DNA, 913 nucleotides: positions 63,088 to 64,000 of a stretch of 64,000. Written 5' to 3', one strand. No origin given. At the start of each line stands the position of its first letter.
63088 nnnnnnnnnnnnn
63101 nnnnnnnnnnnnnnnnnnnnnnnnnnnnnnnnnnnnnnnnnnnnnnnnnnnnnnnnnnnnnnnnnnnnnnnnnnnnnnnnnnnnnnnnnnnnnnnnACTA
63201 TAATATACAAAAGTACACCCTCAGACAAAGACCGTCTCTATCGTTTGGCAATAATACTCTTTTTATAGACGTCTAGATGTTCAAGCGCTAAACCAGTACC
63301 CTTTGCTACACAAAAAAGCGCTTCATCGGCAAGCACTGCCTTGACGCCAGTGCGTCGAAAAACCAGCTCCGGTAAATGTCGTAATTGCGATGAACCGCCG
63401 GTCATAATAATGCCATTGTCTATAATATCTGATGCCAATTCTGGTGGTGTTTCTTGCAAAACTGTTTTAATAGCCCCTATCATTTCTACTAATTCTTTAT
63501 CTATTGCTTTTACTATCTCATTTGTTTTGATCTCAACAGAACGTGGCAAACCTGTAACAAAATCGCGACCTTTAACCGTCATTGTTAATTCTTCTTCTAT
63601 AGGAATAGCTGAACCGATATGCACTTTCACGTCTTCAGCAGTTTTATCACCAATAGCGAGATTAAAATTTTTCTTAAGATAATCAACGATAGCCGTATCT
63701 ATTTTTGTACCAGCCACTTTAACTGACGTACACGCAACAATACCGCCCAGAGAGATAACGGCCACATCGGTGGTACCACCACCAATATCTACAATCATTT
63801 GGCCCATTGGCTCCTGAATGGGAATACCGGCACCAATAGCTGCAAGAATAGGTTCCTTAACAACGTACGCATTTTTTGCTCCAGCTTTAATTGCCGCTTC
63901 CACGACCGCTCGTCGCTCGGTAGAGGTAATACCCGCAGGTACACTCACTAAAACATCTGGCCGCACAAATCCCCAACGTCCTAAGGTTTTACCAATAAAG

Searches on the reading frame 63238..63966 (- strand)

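Call 54: search_protein_families(library=pfam, proteins=[window:63238-63966:-], max_evalue=0.00001)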
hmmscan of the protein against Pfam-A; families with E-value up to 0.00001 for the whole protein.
window:63238-63966:- (242 aa): 3 families
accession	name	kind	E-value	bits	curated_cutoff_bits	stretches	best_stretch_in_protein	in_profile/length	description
PF06723.19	MreB_Mbl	-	9e-89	298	27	1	2-234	93-325/327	MreB/Mbl protein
PF00012.26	HSP70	-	2.3e-12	46.4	20.6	1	4-223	135-367/599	Hsp70 protein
PF14450.12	FtsA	-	3.3e-10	40.8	31.8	1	58-210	2-107/127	Cell division protein FtsA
